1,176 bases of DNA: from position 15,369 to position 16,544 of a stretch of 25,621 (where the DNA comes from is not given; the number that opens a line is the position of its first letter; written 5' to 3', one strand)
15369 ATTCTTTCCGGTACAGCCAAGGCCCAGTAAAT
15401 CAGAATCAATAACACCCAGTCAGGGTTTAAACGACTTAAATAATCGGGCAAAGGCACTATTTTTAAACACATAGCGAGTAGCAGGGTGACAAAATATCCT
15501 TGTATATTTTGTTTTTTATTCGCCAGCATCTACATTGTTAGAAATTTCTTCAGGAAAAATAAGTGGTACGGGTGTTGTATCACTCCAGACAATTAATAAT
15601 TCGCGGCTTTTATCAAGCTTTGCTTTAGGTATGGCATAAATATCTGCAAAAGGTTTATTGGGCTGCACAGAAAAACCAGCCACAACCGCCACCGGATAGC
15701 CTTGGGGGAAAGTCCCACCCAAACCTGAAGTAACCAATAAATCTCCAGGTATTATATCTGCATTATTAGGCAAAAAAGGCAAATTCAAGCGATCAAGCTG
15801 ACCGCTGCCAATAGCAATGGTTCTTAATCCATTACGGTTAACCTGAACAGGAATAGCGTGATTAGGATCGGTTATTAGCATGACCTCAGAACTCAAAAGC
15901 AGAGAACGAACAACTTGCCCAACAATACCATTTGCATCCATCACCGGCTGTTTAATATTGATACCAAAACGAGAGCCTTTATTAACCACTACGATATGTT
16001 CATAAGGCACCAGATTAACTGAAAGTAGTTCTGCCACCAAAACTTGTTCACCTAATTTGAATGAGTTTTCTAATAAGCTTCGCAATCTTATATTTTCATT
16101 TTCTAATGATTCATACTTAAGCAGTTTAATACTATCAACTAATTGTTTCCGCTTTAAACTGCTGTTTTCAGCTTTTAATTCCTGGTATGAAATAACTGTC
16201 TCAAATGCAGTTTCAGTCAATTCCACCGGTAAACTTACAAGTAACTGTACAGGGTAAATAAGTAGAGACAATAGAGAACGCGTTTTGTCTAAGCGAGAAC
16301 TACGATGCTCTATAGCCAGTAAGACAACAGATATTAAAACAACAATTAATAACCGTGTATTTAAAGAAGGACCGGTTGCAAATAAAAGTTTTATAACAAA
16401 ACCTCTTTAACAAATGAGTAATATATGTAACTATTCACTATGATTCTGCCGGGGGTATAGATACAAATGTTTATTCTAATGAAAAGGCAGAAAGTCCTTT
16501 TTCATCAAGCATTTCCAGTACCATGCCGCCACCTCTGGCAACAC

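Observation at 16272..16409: mreC appears to start at a non-canonical AUA codon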

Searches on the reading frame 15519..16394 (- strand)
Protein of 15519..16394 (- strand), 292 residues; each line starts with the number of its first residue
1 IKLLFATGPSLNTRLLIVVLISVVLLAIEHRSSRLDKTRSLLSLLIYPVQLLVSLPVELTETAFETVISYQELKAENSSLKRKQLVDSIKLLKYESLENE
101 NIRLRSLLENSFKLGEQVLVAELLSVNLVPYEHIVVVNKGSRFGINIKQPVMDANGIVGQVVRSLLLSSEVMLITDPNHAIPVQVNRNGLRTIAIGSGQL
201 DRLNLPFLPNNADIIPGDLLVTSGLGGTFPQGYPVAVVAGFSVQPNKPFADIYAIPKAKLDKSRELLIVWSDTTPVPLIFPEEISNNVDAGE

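Call 4: search_protein_families(library=ncbifam, proteins=[window:15519-16394:-])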
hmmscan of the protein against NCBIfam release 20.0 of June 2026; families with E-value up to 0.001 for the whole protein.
window:15519-16394:- (292 aa): 16 families
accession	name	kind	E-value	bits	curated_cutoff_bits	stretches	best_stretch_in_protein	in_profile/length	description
TIGR00219.1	mreC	equivalog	8.1e-57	192.5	92.75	1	5-274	3-276/283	rod shape-determining protein MreC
NF010513.0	PRK13922.12-3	equivalog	8.6e-30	104.1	380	1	36-240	48-252/305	rod shape-determining protein MreC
NF010533.0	PRK13922.9-5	equivalog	9e-30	103.9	384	1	16-239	21-250/345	rod shape-determining protein MreC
NF010512.0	PRK13922.12-1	equivalog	2.2e-28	99.3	336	1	15-241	17-243/287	rod shape-determining protein MreC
NF010519.0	PRK13922.13-4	equivalog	1.1e-26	93.9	505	1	14-284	13-286/406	rod shape-determining protein MreC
NF010514.0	PRK13922.12-4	equivalog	1.1e-24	87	337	1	12-238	25-248/276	rod shape-determining protein MreC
NF010527.0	PRK13922.6-2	equivalog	2.1e-22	79.6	289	1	92-244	69-220/249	rod shape-determining protein MreC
NF010520.0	PRK13922.13-5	equivalog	1.7e-21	76.7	343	1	14-239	8-229/263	rod shape-determining protein MreC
NF010532.0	PRK13922.9-3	equivalog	2.9e-16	59.4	243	1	63-252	53-243/280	rod shape-determining protein MreC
NF010524.0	PRK13922.14-4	equivalog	3.4e-14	52.7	332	1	17-269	12-268/270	rod shape-determining protein MreC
NF010510.0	PRK13922.11-5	equivalog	2.4e-13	49.8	415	1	12-239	6-240/334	rod shape-determining protein MreC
NF010518.0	PRK13922.13-3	equivalog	2.1e-11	43.6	385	1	15-236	22-250/295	rod shape-determining protein MreC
NF010508.0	PRK13922.11-1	equivalog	8.4e-07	28.1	648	1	61-153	59-151/369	rod shape-determining protein MreC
NF011450.0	PRK14872.1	equivalog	1.6e-06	27.7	407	1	211-248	259-294/338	rod shape-determining protein MreC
NF010507.0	PRK13922.10-6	equivalog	2e-06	27.6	219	1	60-244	44-225/252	rod shape-determining protein MreC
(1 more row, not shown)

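Call 5: find_related_loci(query=window:15519-16394:-, collection=genome_contigs, flank=3000)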
Query window:15519-16394:- (292 aa) in genome_contigs; peptide patterns used: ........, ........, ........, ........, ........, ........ (x = any residue, [..] = any of these).
598 stretches matched a pattern (row limit reached: there are more); 397 encode a relative of the query (tblastn E <= 1e-3); the best 80 are kept; 80 distinct loci.
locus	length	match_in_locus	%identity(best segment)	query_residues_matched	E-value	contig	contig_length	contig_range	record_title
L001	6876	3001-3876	87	1-292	7e-170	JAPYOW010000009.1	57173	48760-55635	MAG: Methylococcaceae bacterium isolate MOW.metabat2.37_sub MOW_371_length_57173_cov_58.866750, whole genome shotgun seq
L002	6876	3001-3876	85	1-292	2e-165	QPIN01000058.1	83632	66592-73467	MAG: Methylococcales symbiont of Hymedesmia sp. n. MRB-2018 isolate N1 NODE_6_length_83632_cov_21.4273, whole genome sho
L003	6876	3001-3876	85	1-292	9e-165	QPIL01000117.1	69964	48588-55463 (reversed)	MAG: Methylococcales symbiont of Iophon sp. n. MRB-2018 isolate M1 NODE_7_length_69964_cov_9.70536_ID_13, whole genome s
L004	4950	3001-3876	80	1-292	6e-156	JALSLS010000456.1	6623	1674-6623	MAG: Methylomonas sp. isolate 355-202_metabat2_scaf2bin.044 355-202_scaffold_7865_c1, whole genome shotgun sequence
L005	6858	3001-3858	80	1-286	2e-152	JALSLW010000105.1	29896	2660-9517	MAG: Methylomonas sp. isolate 355-202_metabat2_scaf2bin.056 355-202_scaffold_912_c1, whole genome shotgun sequence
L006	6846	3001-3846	79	1-282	2e-151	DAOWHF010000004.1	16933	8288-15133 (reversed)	MAG TPA_asm: Methylomarinum sp. isolate CSMAG_2010 CSMAG_2010_k141_448986_length_16933_cov_14.8367, whole genome shotgun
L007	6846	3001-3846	80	1-282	8e-147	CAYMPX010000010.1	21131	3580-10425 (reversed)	MAG TPA_asm: uncultured Methylomarinum sp. isolate SRP216583_co2_75 genome assembly, contig: NODE_1735_length_21131_cov_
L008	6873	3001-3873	80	1-289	7e-147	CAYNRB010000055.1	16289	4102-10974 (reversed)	MAG TPA_asm: uncultured Methylomarinum sp. isolate binchicken_co53_130 genome assembly, contig: NODE_1983_length_16289_c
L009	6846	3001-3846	83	1-282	1e-145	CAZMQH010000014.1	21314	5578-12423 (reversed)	MAG TPA_asm: uncultured Methylomarinum sp. isolate binchicken_co112_12 genome assembly, contig: NODE_735_length_21314_co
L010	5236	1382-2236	75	1-290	2e-144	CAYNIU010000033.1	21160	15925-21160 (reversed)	MAG TPA_asm: uncultured Methylomarinum sp. isolate SRP216583_co2_37 genome assembly, contig: NODE_1728_length_21160_cov_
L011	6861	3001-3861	80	1-287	2e-143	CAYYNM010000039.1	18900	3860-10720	MAG TPA_asm: uncultured Methylomarinum sp. isolate SRP128015_co3_140 genome assembly, contig: NODE_2954_length_18900_cov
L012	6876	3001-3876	79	1-292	6e-143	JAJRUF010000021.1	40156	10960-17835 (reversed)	MAG: Gammaproteobacteria bacterium isolate Dive96_bin10.159 k141_404656, whole genome shotgun sequence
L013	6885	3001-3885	72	1-290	9e-139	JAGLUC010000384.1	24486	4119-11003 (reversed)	MAG: Methylococcales bacterium isolate RS_11_22 ZL20.bin.22.fa_384, whole genome shotgun sequence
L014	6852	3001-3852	72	1-284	4e-138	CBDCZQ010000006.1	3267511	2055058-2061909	MAG: Methylococcales bacterium isolate a3c75e74-b302-450f-87e0-474c3d024c4a genome assembly, contig: contig_6, whole gen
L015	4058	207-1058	71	1-284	7e-139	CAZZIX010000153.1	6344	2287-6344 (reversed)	MAG TPA_asm: uncultured Methylomarinum sp. isolate SRP128015_co1_12 genome assembly, contig: NODE_21501_length_6344_cov_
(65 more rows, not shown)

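Call 10: find_homologous_proteins(query=window:15519-16394:-)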
Query window:15519-16394:- (292 aa): 4642 proteins with E <= 0.001 among 8000 candidates; the best 120 are listed.
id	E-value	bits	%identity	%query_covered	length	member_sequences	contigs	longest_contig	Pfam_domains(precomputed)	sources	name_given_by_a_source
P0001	1.6e-149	515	85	94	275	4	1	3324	PF04085.21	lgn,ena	-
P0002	1.6e-147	508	82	97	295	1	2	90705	PF04085.21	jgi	-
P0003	1.4e-146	505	83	95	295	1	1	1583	PF04085.21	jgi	-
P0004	1.9e-145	501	100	81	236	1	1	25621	PF04085.21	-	-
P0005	2.4e-144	498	86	91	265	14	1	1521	PF04085.21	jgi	jgi:rod shape-determining protein MreC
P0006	2.3e-143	495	80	98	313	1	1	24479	PF04085.21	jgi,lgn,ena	-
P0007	3.7e-142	491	83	91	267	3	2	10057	PF04085.21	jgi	jgi:rod shape-determining protein MreC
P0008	9.2e-141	486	80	98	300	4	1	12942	PF04085.21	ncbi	-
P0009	2.1e-140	485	84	87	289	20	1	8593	PF04085.21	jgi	-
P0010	2.7e-139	481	80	95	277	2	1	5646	PF04085.21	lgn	-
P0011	4.4e-139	481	83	87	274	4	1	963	PF04085.21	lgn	-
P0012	6.8e-139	480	81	92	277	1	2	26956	PF04085.21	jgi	-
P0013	1.7e-138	479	77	97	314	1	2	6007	PF04085.21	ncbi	-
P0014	8.1e-138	476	80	95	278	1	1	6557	PF04085.21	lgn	-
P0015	2.5e-137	475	80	89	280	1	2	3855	PF04085.21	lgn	-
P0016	4.1e-137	474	77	97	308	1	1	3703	PF04085.21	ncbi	-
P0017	6.1e-137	474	84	88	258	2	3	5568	PF04085.21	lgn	-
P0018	1.1e-136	473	83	90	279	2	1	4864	PF04085.21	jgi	-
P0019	2.0e-136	472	79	95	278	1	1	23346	PF04085.21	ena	-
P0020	3.0e-136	471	80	93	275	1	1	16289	PF04085.21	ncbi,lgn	-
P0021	3.6e-136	471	80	92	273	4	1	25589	PF04085.21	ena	-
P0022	7.6e-136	470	83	87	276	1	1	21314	PF04085.21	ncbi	-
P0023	7.8e-136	470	77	97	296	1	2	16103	PF04085.21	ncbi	-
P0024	8.0e-136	470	84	87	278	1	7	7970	PF04085.21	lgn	-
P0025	9.9e-136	470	82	86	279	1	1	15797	PF04085.21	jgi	-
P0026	2.7e-135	468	79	90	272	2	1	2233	PF04085.21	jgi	-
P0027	3.4e-135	468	80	94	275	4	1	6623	PF04085.21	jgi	-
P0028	6.0e-135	467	79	91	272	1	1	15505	PF04085.21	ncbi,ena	-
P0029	9.0e-135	466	82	86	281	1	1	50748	PF04085.21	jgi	-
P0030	1.1e-134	466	82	86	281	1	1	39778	PF04085.21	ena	-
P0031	1.1e-134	466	82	86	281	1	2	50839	PF04085.21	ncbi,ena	-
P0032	3.3e-134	465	79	93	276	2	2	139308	PF04085.21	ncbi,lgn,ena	-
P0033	4.2e-134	464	82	89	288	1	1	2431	PF04085.21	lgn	-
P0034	5.6e-134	464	82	89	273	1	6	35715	PF04085.21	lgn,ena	-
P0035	8.6e-134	463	80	91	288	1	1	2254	PF04085.21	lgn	-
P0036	1.2e-133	463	78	91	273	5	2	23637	PF04085.21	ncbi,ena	-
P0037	2.0e-133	462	81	87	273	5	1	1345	PF04085.21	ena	-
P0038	2.6e-133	462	80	87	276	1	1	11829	PF04085.21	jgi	jgi:rod shape-determining protein MreC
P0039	4.7e-133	461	79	94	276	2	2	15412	PF04085.21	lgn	-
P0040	4.9e-133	461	81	88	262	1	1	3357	PF04085.21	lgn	-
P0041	8.6e-133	460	81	90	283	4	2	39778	PF04085.21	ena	-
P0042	1.1e-132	460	78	93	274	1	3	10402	PF04085.21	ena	-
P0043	2.3e-132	459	81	89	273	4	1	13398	PF04085.21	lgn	-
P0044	4.0e-132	458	77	92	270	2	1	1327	PF04085.21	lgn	-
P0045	4.6e-132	458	77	92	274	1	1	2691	PF04085.21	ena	-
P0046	8.5e-132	457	78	89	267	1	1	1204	PF04085.21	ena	-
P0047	4.5e-131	454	81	90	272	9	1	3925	PF04085.21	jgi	-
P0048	3.9e-130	451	76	95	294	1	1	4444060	PF04085.21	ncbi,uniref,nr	ncbi:rod shape-determining protein MreC [Methylomarinum sp. Ch1-1]|uniref:Cell shape-determining pro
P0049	4.6e-130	451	80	90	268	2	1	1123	PF04085.21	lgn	-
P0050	1.2e-129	450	79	90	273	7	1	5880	PF04085.21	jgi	-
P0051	2.4e-129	449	80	90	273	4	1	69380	PF04085.21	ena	-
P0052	4.3e-129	448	81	85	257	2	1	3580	PF04085.21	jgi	-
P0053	4.5e-129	448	81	85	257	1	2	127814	PF04085.21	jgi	-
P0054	5.4e-129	447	76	91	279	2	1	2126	PF04085.21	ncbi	-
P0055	1.3e-128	446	78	90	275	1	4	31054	PF04085.21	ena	-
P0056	8.3e-128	444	78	88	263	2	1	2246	PF04085.21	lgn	-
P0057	1.9e-127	442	74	92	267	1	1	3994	PF04085.21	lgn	-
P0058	5.3e-127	441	80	85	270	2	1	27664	PF04085.21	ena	-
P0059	7.0e-127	441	78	88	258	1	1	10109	PF04085.21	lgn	-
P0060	1.7e-126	439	77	88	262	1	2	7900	PF04085.21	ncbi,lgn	-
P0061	3.9e-126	438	83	83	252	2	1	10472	PF04085.21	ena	-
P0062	5.4e-126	438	78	88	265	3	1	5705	PF04085.21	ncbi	-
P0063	7.9e-126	437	73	91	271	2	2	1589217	PF04085.21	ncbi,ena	-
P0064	8.5e-126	437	72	93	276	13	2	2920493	PF04085.21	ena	-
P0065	1.5e-125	436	71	98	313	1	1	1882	PF04085.21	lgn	-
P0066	2.4e-125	436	79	86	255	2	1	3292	PF04085.21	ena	-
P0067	1.4e-124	433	70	96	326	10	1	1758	PF04085.21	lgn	-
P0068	2.5e-124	432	71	97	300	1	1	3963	PF04085.21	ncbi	ncbi:MAG: rod shape-determining protein MreC [Gammaproteobacteria bacterium]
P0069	3.1e-124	432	77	86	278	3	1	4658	PF04085.21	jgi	-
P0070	4.3e-124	431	72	93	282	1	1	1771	PF04085.21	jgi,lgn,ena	-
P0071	4.4e-124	431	78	85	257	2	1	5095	PF04085.21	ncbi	-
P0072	8.9e-124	430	75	91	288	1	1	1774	PF04085.21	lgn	-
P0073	1.0e-123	430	71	94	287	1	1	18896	PF04085.21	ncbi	-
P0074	1.0e-123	430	70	99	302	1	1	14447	PF04085.21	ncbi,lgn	-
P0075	1.7e-123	429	76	86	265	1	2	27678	PF04085.21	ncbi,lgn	-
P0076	3.8e-123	428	71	94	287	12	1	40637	PF04085.21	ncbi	-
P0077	7.0e-123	427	73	91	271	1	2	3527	PF04085.21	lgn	-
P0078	1.0e-122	427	76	88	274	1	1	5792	PF04085.21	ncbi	-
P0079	1.0e-122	427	75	88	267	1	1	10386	PF04085.21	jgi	-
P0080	1.1e-122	427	72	91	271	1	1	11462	PF04085.21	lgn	-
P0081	1.5e-122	426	69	97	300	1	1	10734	PF04085.21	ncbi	ncbi:MAG: rod shape-determining protein MreC [Gammaproteobacteria bacterium]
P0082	1.5e-122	426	71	92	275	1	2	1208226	PF04085.21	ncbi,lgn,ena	-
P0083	2.4e-122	426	74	92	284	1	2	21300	PF04085.21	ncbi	-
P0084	2.4e-122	426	76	86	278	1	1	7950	PF04085.21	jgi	-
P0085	4.9e-122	425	71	96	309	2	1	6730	PF04085.21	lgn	-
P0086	5.1e-122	425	75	87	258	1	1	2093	PF04085.21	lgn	-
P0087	1.4e-121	423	72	93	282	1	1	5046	PF04085.21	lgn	-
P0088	1.7e-121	423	78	88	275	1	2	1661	PF04085.21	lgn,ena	-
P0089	1.9e-121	423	73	90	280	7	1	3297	PF04085.21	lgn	-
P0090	3.5e-121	422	75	87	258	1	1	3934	PF04085.21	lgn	-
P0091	1.4e-120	420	70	95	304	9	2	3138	PF04085.21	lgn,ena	-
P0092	1.8e-120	420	71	93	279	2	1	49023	PF04085.21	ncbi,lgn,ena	-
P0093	1.9e-120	419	69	96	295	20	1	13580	PF04085.21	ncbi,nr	ncbi:MAG: rod shape-determining protein MreC [Methylovulum sp.]|nr:MAG: rod shape-determining protei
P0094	2.0e-120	419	67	99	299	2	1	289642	PF04085.21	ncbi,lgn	ncbi:MAG: rod shape-determining protein MreC [Methylococcaceae bacterium]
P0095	2.3e-120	419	77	88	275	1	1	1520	PF04085.21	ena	-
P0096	3.0e-120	419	71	90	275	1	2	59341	PF04085.21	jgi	jgi:rod shape-determining protein MreC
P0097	4.1e-120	418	69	90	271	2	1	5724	PF04085.21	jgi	-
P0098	6.4e-120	418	67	98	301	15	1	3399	PF04085.21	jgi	jgi:rod shape-determining protein MreC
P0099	1.4e-119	417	69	96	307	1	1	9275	PF04085.21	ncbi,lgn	ncbi:MAG: rod shape-determining protein MreC [Methylococcales bacterium]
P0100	1.8e-119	416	66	100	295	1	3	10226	PF04085.21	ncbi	ncbi:MAG: rod shape-determining protein MreC [Methylobacter sp.]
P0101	1.8e-119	416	66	100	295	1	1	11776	PF04085.21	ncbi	ncbi:MAG: rod shape-determining protein MreC [Methylobacter sp.]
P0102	2.3e-119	416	71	91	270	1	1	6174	PF04085.21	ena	-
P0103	2.7e-119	416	69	96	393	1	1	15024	PF04085.21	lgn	-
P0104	2.8e-119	416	76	88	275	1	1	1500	PF04085.21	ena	-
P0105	2.8e-119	416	69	96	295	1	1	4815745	PF04085.21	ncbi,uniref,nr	ncbi:rod shape-determining protein MreC [Methylobacter sp. S3L5C]|uniref:rod shape-determining prote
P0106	5.1e-119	415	70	96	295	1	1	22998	PF04085.21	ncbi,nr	ncbi:MAG: rod shape-determining protein MreC [Methylococcales bacterium]|nr:rod shape-determining pr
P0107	7.5e-119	414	67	97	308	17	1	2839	PF04085.21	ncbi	ncbi:MAG: rod shape-determining protein MreC [Methylobacter sp.]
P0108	8.5e-119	414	69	96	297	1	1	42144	PF04085.21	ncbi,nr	ncbi:MAG: rod shape-determining protein MreC [Methylococcaceae bacterium]|nr:rod shape-determining p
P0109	1.2e-118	414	72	89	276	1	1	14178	PF04085.21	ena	-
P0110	1.4e-118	413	70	95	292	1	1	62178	PF04085.21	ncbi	ncbi:MAG: rod shape-determining protein MreC [Methylococcaceae bacterium]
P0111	1.6e-118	413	68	95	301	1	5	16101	PF04085.21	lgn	-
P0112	1.7e-118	413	69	95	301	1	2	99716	PF04085.21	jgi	-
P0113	1.7e-118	413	69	95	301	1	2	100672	PF04085.21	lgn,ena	-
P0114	1.9e-118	413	69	95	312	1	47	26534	PF04085.21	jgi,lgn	jgi:rod shape-determining protein MreC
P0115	2.2e-118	413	69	95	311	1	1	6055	PF04085.21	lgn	-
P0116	2.5e-118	413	70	96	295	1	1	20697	PF04085.21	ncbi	ncbi:MAG: rod shape-determining protein MreC [Methylococcaceae bacterium]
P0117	2.6e-118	412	69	95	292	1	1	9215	PF04085.21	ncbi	ncbi:MAG: rod shape-determining protein MreC [Methylococcaceae bacterium]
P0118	2.6e-118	412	69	97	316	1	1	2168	PF04085.21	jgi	jgi:rod shape-determining protein MreC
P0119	2.8e-118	412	70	95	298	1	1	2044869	PF04085.21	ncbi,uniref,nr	ncbi:rod shape-determining protein MreC [Methylomonas fluvii]|uniref:Cell shape-determining protein 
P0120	3.0e-118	412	70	95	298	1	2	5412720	PF04085.21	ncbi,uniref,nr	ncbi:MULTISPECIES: rod shape-determining protein MreC [unclassified Methylomonas]|uniref:rod shape-d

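Call 12: find_encoding_contigs(protein=P0048, flank=1500, max_places=2)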
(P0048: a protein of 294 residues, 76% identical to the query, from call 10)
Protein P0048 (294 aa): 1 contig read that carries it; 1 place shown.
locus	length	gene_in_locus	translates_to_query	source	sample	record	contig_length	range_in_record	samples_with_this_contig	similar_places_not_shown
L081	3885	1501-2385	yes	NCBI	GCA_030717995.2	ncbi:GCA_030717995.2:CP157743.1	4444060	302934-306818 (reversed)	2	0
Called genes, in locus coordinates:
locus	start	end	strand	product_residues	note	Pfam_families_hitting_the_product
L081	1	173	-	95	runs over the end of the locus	PF02686:GatC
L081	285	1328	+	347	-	PF06723:MreB_Mbl, PF00022:Actin (faint), PF00012:HSP70, PF11104:PilM_2 (faint), PF14450:FtsA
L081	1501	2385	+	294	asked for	PF04085:MreC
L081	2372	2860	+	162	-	PF04093:MreD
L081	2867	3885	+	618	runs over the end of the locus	PF03717:PBP_dimer, PF00905:Transpeptidase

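Call 13: find_encoding_contigs(protein=P0119, flank=1500, max_places=2)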
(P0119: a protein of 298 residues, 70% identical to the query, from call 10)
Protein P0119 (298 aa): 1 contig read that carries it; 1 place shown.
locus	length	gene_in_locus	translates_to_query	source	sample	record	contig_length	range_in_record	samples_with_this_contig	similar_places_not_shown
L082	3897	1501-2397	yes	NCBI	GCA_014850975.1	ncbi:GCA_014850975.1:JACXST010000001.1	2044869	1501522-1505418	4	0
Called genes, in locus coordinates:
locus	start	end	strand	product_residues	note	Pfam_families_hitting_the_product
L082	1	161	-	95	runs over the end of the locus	PF02686:GatC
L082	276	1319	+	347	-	PF06723:MreB_Mbl, PF00022:Actin (faint), PF00012:HSP70, PF11104:PilM_2 (faint), PF14450:FtsA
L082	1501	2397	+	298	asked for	PF04085:MreC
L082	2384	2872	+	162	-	PF04093:MreD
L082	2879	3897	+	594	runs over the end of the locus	PF03717:PBP_dimer, PF00905:Transpeptidase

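Call 32: search_protein_representatives(protein=window:15519-16394:-)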
Query: 292 residues. Proteins with E-value up to 0.001 (for the whole library): 12480; up to 1e-10: 4815; up to 1e-30: 732. The best 150 are listed.
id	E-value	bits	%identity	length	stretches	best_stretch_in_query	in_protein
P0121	1.3e-113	395.3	65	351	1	1-282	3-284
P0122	3.5e-98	344.8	68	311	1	52-282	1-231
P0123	1.5e-96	339.4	59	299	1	1-283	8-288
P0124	2.2e-91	322.4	67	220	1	55-272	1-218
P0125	3.0e-79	282.7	48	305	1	1-271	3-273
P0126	2.5e-77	276.4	52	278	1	29-276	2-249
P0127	2.9e-77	276.2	50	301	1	4-271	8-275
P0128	2.1e-76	273.3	53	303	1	28-273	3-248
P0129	4.1e-74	265.8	48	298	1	1-271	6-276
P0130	1.6e-71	257.4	48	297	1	4-272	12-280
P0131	2.6e-69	250.1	47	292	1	9-271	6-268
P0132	4.5e-69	249.3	50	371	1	36-275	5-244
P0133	1.2e-67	244.6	43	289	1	4-276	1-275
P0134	2.0e-67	243.9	46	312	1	7-272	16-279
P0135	1.8e-66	240.8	47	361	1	27-274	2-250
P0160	1.1e-58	215.3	42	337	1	1-273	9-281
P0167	2.0e-57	211.1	41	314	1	2-271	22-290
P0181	1.9e-55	204.6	40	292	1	2-272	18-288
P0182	2.4e-55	204.3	42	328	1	2-275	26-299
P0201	4.1e-53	197.0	39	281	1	1-270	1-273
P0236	4.6e-51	190.3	41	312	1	1-269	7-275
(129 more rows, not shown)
